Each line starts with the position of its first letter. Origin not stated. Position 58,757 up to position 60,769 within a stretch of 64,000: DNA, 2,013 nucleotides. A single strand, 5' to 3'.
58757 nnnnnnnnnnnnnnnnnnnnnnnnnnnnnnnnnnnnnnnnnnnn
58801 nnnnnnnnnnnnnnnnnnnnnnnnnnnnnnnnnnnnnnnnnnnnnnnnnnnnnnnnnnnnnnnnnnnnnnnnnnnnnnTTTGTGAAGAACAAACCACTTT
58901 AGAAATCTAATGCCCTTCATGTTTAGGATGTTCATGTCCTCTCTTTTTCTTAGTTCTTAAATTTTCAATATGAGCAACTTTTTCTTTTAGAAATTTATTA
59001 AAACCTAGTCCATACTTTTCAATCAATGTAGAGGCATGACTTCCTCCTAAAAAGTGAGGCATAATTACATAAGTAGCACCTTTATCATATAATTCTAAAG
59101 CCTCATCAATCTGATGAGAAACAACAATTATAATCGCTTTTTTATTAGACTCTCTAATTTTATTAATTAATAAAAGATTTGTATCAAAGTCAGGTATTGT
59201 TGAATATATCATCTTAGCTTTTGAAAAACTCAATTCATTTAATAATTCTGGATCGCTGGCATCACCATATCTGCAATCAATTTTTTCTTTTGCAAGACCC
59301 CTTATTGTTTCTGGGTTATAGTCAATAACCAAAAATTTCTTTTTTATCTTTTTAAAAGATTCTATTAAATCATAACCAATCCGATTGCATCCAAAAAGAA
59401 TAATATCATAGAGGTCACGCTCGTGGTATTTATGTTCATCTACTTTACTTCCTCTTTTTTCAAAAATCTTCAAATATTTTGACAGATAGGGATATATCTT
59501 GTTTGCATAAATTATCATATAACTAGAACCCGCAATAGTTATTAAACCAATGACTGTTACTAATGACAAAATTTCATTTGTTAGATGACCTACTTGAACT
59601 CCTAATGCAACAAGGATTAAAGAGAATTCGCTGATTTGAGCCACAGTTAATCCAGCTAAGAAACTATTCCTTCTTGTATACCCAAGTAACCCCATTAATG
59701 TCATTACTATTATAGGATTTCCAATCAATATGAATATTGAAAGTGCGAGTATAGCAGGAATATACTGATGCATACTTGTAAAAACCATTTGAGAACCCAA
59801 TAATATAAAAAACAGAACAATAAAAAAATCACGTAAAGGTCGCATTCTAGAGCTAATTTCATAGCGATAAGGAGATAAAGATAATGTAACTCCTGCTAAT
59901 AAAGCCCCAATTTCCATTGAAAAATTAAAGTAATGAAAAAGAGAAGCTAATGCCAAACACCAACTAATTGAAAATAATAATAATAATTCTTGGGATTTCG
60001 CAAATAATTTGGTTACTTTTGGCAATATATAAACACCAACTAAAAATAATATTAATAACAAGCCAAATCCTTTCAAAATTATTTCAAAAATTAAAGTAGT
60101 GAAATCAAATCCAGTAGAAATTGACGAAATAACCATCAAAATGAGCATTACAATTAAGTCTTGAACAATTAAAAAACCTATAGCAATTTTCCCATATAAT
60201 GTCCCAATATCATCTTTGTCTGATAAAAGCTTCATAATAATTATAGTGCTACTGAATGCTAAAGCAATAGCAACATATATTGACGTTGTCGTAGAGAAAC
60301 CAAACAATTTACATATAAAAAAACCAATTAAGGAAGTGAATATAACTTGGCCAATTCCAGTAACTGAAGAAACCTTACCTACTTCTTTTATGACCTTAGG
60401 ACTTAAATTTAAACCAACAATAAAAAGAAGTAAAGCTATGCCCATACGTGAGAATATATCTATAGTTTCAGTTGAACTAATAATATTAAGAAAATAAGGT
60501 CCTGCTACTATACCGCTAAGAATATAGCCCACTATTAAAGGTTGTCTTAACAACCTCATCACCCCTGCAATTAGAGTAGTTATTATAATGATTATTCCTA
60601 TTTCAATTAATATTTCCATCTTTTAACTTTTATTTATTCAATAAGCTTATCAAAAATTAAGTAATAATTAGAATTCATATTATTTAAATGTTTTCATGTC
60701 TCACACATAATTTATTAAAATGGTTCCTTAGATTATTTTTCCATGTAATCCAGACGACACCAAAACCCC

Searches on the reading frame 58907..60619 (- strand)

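Call 11: search_protein_families(library=pfam, proteins=[window:58907-60619:-], max_evalue=0.001)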
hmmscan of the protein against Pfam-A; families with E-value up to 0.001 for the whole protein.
window:58907-60619:- (570 aa): 2 families
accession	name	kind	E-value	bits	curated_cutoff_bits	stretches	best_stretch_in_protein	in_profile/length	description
PF00999.27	Na_H_Exchanger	-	1.1e-55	189.5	26.2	1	13-363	2-363/375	Sodium/hydrogen exchanger, transmembrane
PF02254.24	TrkA_N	-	4.1e-21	75.9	23.8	1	406-521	1-116/116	TrkA-N domain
